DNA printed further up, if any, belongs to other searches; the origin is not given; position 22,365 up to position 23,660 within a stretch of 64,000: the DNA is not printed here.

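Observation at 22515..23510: Stand-alone DUF2235 (Tle1-like) hydrolase with GFSRG nucleophile motif and the lowest GC in the window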

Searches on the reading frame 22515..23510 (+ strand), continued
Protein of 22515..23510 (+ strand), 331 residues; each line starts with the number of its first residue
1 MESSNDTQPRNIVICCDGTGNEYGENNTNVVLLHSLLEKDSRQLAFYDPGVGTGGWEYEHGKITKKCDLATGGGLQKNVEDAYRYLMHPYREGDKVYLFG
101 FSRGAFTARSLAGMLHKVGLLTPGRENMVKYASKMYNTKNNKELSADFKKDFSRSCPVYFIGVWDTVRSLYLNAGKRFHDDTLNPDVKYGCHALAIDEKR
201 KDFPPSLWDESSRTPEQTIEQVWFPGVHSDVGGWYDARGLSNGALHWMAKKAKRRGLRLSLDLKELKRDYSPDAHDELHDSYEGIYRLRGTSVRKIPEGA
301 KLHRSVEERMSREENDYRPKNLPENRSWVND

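Call 26: search_protein_families(library=pfam, alignment_id=A1, max_evalue=0.0001)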
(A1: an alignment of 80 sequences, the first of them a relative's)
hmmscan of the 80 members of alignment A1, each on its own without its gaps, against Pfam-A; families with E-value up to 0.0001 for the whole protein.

A. member 1, L004:5955-6359:- (134 aa): 0 families

B. families by the number of members that match (of 80 scanned): 114 families (the first 25 are shown)
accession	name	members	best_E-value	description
PF02518.31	HATPase_c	3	1.1e-30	Histidine kinase-, DNA gyrase B-, and HSP90-like ATPase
PF00072.30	Response_reg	3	8.7e-29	Response regulator receiver domain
PF00334.24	NDK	2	4.3e-53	Nucleoside diphosphate kinase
PF00174.25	Oxidored_molyb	2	1.2e-30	Oxidoreductase molybdopterin binding domain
PF01609.27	DDE_Tnp_1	2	1.7e-26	Transposase DDE domain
PF00355.32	Rieske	2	3e-25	Rieske [2Fe-2S] domain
PF00512.31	HisKA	2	8.1e-20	His Kinase A (phospho-acceptor) domain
PF07676.18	PD40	2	1.7e-14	WD40-like Beta Propeller Repeat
PF01564.23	Spermine_synth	2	1.3e-13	Spermine/spermidine synthase domain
PF25174.1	Beta-prop_THOC3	2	6.1e-09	THOC3 beta-propeller domain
PF08241.18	Methyltransf_11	2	7.9e-06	Methyltransferase domain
PF13649.12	Methyltransf_25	2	1.2e-05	Methyltransferase domain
PF07995.17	GSDH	1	3.5e-126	Glucose / Sorbosone dehydrogenase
PF13701.12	DDE_Tnp_1_4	1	1.4e-118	Transposase DDE domain group 1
PF01078.27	Mg_chelatase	1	1.4e-93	Magnesium chelatase, subunit ChlI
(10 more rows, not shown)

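Call 30: search_solved_structures(query=window:22515-23510:+, max_evalue=0.01, show_alignments=2)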
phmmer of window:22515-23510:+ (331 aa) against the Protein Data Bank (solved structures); distinct sequences matched with E-value up to 0.01: 1.
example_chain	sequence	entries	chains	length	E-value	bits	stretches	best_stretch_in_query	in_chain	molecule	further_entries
9j3f_A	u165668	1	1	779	0.00086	21.8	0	173-237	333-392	Tle1 phospholipase domain-containing protein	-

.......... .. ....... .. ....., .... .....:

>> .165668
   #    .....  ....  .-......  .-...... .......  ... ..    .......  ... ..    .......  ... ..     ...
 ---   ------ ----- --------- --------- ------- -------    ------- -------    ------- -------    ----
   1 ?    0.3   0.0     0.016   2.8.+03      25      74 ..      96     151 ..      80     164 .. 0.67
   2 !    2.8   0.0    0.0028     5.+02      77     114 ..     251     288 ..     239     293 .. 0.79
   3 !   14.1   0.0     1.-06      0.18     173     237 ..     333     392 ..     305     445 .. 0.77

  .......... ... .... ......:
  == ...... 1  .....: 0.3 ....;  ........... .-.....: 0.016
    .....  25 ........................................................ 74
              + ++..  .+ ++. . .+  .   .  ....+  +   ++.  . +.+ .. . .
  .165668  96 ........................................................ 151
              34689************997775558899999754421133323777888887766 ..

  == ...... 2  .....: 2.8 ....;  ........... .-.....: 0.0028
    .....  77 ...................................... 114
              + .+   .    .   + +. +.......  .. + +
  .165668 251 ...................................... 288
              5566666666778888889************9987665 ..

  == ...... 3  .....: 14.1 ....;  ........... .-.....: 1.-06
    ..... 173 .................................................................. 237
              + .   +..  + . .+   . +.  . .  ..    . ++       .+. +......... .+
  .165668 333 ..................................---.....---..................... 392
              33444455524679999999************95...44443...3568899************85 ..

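Call 37: predict_structure(alignment_id=A3)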
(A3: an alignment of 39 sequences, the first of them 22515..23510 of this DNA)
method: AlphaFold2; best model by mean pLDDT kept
length: 331 residues; sequences in the alignment: 39
mean_pLDDT: 81.5   pTM: 0.86
mean pLDDT of the five models: 81.5, 78.5, 78.3, 78.2, 77.2
residues with pLDDT >= 90: 164; 70-90: 93; 50-70: 41; < 50: 33
segments of 3 or more residues with pLDDT < 50: 1-3, 54-72, 171-177
pLDDT, mean of each block of 10 residues (from residue 1): 69 86 66 93 91 46 41 70 94 96 87 94 94 89 95 96 78 47 84 88 81 91 87 65 89 96 87 78 55 83 94 91 91 61
secondary structure, 60 per line:
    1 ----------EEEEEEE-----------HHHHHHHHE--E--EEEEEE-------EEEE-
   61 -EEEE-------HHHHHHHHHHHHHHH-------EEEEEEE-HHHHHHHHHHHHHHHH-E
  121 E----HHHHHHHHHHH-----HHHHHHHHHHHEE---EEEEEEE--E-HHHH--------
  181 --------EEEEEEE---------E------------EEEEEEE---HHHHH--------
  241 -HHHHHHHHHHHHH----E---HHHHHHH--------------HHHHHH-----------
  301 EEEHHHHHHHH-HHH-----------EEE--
elements in order: E11-17 H29-36 E43-48 E56-59 E62-65 H73-87 E95-101 H103-118 H126-136 H142-152 E158-164 H169-172 E189-195 E218-224 H228-232 H242-254 H263-269 H284-289 E301-303 H304-311 E327-329

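Call 39: search_protein_families(library=padloc, alignment_id=A1, max_evalue=0.00001)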
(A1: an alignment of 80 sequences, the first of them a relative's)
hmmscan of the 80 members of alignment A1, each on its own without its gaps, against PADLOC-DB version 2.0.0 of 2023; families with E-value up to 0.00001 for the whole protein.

A. member 1, L004:5955-6359:- (134 aa): 0 families

B. families by the number of members that match (of 80 scanned): 8 families
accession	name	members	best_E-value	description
PDLC04134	mad2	2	4.8e-10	mads_2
PDLC02987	caspase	1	2.1e-10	-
PDLC01994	RtcR_PspF1--CARF_AAA_HTH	1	3.4e-10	-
PDLC04647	PDC-M43B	1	2.9e-09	-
PDLC01993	RtcR--CARF_AAA_HTH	1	8e-09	-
PDLC03949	RmrA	1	2.7e-07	-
PDLC00405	SduA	1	1.6e-06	DUF4263 domain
PDLC03947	RmrA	1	9e-06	-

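Call 40: fold_search(model_id=the predicted structure, library=pdb)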
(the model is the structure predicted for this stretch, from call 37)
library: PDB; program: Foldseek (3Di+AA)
matches with E <= 10: 1047; with E <= 0.001: 10
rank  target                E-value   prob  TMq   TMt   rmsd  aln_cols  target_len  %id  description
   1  4o5p_A                8.4e-11  1.00  0.45  0.23   9.3       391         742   18  Crystal structure of an uncharacterized protein from Pseudomonas aeruginosa (released 2014-08-13)
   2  4o5p_B                5.7e-10  1.00  0.46  0.22  10.1       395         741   17  Crystal structure of an uncharacterized protein from Pseudomonas aeruginosa (released 2014-08-13)
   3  6sjl_E                1.5e-08  1.00  0.40  0.26   8.6       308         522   18  Structure of the Tle1 effector bound to the VgrG spike from the Type 6 secretion system (released 2020-04-29)
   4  6ski_F                2.8e-08  1.00  0.37  0.25   8.4       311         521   19  The Tle hydrolase bound to the TTR domain of the VgrG spike of the Type 6 secretion system (released 2020-04-15)
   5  9j3f                  8.3e-08  1.00  0.47  0.24   7.7       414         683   18  The structure of phospholipase TleB (released 2025-08-06)
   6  4m0m                  3.6e-06  1.00  0.40  0.20   7.9       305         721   14  The crystal structure of a functionally unknown protein lpg2422 from Legionella pneumophila subsp. pneumophila str. Phil (released 2013-08-21)
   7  6fvj_C                4.4e-04  1.00  0.38  0.57   5.3       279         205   12  TesA a major thioesterase from Mycobacterium tuberculosis (released 2018-10-24)
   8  7v3k_C                7.2e-04  0.99  0.37  0.41   7.3       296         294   11  crystal structure of MAJ1 (released 2022-08-17)
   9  6fvj_G                7.6e-04  1.00  0.37  0.53   6.4       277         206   12  TesA a major thioesterase from Mycobacterium tuberculosis (released 2018-10-24)
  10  7v3k_B                9.7e-04  0.99  0.38  0.42   8.2       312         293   13  crystal structure of MAJ1 (released 2022-08-17)
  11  6fvj_F                1.0e-03  1.00  0.37  0.54   6.3       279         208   11  TesA a major thioesterase from Mycobacterium tuberculosis (released 2018-10-24)
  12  6fvj_A                1.2e-03  1.00  0.38  0.55   5.9       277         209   12  TesA a major thioesterase from Mycobacterium tuberculosis (released 2018-10-24)
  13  8slj_A                1.6e-03  0.99  0.35  0.44   8.0       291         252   12  K164A mutant of a chlorogenic acid esterase from Lactobacillus helveticus (released 2024-03-27)
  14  7l50_C                1.6e-03  0.97  0.35  0.40  16.1       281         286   13  Crystal structure of human monoacylglycerol lipase in complex with compound 4f (released 2021-08-11)
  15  2hfk_B                1.7e-03  0.97  0.32  0.37   9.6       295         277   14  Pikromycin thioesterase in complex with product 10-deoxymethynolide (released 2006-09-19)
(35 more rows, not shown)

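Call 43: search_dna_similar(query=window:22515-23510:+, collection=plasmids, mode=protein, max_rows=25)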
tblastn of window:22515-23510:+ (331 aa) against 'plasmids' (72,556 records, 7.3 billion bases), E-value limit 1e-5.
Records with a match: 148; places in all: 160; records where one place covers at least 80% of the query: 91.
Best place of each record, by identity: <60% 148.
By first word of the organism name: Bradyrhizobium 22; Rhizobium 14; Pseudoalteromonas 9; Agrobacterium 8; Sulfitobacter 7; Vibrio 7; Ensifer 6; Roseovarius 5; Hymenobacter 4; Phaeobacter 4; and 39 more.
By predicted mobility (MOB-suite, as given by PLSDB): non-mobilizable 77; conjugative 44; mobilizable 27.
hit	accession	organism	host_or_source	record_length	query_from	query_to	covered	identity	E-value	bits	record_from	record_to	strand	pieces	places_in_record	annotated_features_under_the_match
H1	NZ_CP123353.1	Agrobacterium pusense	laboratory contaminant from a culture ...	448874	7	323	95%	40.7%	5e-46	211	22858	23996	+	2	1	none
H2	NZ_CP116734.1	Agrobacterium tumefaciens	Gaillardia,cell culture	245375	7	323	96%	38.3%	2e-54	198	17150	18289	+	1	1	DUF2235 domain-containing protein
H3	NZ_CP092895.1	Agrobacterium tumefaciens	soil,soil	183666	7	323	96%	38.3%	2e-54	198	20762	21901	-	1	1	DUF2235 domain-containing protein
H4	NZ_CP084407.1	Sphingobium sp. CFD-2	cell culture,soil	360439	10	323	95%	38.5%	4e-55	200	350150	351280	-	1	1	DUF2235 domain-containing protein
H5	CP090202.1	Rhizobium leguminosarum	Trifolium ambiguum,Cell culture,nodule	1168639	10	313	92%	39.8%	9e-46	210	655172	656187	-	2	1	none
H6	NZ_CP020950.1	Rhizobium sp. CIAT894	-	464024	6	324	96%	37.9%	6e-54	197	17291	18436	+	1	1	DUF2235 domain-containing protein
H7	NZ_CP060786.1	Hymenobacter qilianensis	single bacterial strain,ermafrost ...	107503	2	327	98%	36.6%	2e-47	178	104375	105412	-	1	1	DUF2235 domain-containing protein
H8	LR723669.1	Rhizobium sp. Khangiran2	contaminated soil sample obtained from ...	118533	10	323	95%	37.8%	3e-52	192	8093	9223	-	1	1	hypothetical protein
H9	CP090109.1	Rhizobium leguminosarum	Trifolium ambiguum,Cell culture,Plant ...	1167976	10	313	92%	38.9%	4e-55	200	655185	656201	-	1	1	DUF2235 domain-containing protein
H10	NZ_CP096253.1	Bradyrhizobium barranii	Glycine max cv. AC Glengarry,Cell ...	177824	10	309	91%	39.2%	3e-55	201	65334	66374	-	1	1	DUF2235 domain-containing protein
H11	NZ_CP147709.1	Bradyrhizobium septentrionale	Glycine max,cell culture,Root nodule ...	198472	10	309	91%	39.2%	3e-55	201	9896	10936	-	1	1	DUF2235 domain-containing protein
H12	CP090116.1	Rhizobium leguminosarum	Trifolium ambiguum,Cell culture,Plant ...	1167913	10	313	90%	39.6%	3e-44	205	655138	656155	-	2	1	none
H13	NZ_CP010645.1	Phaeobacter piscinae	cell culture,fish aquaculture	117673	7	324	96%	36.9%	8e-51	188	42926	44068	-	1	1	DUF2235 domain-containing protein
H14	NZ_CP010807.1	Phaeobacter piscinae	cell culture,cleaning system aquaculture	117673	7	324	96%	36.9%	8e-51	188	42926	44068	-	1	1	DUF2235 domain-containing protein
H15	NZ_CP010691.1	Phaeobacter piscinae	cell culture,fish aquaculture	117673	7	324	96%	36.9%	8e-51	188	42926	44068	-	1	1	DUF2235 domain-containing protein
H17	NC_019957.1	Mycobacterium sp. JS623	-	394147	7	331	98%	35.7%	2e-44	169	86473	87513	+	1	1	DUF2235 domain-containing protein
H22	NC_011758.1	Methylorubrum extorquens CM4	-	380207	5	325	97%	34.8%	2e-49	184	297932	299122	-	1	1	DUF2235 domain-containing protein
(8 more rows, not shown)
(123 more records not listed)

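Call 44: search_dna_similar(query=window:22515-23510:+, collection=phages, mode=protein, max_rows=15)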
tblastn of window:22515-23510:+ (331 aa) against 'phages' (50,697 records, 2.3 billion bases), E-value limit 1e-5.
No match.

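Call 45: get_annotated_region(hit=H2, flank=5000)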
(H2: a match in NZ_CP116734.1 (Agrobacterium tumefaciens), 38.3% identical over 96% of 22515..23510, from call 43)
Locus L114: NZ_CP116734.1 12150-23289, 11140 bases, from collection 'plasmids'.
description: Agrobacterium tumefaciens strain FPH-AT4 plasmid pTiFPH-AT4, complete sequence
organism: Agrobacterium tumefaciens (NCBI taxid 358)
taxonomy: Bacteria; Pseudomonadota; Alphaproteobacteria; Hyphomicrobiales; Rhizobiaceae; Agrobacterium; Agrobacterium tumefaciens
host: -; source: Gaillardia,cell culture; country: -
typing (MOB-suite, as given by PLSDB): conjugative; replicon rep_cluster_490,rep_cluster_553; relaxase MOBP,MOBQ; mating-pair formation MPF_T
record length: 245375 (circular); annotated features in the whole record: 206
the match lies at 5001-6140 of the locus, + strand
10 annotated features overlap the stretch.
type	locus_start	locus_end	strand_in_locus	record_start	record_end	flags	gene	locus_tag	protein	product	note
CDS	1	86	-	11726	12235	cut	-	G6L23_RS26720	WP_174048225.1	hypothetical protein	-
CDS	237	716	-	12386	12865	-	-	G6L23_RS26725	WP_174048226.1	hypothetical protein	-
CDS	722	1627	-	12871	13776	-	-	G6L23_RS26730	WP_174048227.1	ImmA/IrrE family metallo-endopeptidase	-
CDS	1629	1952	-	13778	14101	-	-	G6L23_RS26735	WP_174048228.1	helix-turn-helix transcriptional regulator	-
CDS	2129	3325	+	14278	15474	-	-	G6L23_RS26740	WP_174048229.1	nucleotidyltransferase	-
CDS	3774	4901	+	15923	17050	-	-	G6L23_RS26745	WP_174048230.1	SAVED domain-containing protein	-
CDS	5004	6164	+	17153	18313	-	-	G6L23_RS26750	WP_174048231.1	DUF2235 domain-containing protein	-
CDS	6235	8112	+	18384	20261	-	-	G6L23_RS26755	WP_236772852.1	hypothetical protein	-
CDS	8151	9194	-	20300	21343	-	-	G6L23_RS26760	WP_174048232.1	macro domain-containing protein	-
CDS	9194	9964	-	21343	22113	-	-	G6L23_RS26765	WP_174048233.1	DarT ssDNA thymidine ADP-ribosyltransferase family protein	-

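Call 46: get_annotated_region(hit=H10, flank=5000)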
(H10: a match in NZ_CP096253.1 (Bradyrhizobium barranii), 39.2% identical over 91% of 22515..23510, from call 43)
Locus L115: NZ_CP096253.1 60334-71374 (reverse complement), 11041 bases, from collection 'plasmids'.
description: Bradyrhizobium barranii subsp. apii strain 38S5 plasmid pBb38S5b, complete sequence
organism: Bradyrhizobium barranii (NCBI taxid 2819348)
taxonomy: Bacteria; Pseudomonadota; Alphaproteobacteria; Hyphomicrobiales; Nitrobacteraceae; Bradyrhizobium; Bradyrhizobium barranii
host: -; source: Glycine max cv. AC Glengarry,Cell Culture,Root nodule from soybean plant inoculated with root zone soil from ...; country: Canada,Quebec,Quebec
typing (MOB-suite, as given by PLSDB): conjugative; relaxase MOBP,MOBQ; mating-pair formation MPF_T
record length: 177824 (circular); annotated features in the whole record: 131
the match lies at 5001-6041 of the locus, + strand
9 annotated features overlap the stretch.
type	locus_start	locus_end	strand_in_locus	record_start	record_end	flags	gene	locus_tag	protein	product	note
CDS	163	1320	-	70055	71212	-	-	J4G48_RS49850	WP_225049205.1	hypothetical protein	-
CDS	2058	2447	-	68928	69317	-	-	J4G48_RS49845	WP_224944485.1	hypothetical protein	-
CDS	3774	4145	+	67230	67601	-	-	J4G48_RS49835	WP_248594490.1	IS5 family transposase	-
CDS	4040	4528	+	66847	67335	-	-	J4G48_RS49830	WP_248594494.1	IS5 family transposase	-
CDS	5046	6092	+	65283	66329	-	-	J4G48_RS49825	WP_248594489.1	DUF2235 domain-containing protein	-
CDS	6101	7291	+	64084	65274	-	-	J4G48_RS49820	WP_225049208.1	caspase family protein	GO:0006508 - proteolysis [Evidence IEA]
CDS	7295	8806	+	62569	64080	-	-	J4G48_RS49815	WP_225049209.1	hypothetical protein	-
CDS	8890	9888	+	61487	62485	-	-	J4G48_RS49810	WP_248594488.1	hypothetical protein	-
CDS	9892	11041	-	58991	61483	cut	-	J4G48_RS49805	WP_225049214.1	S8 family peptidase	-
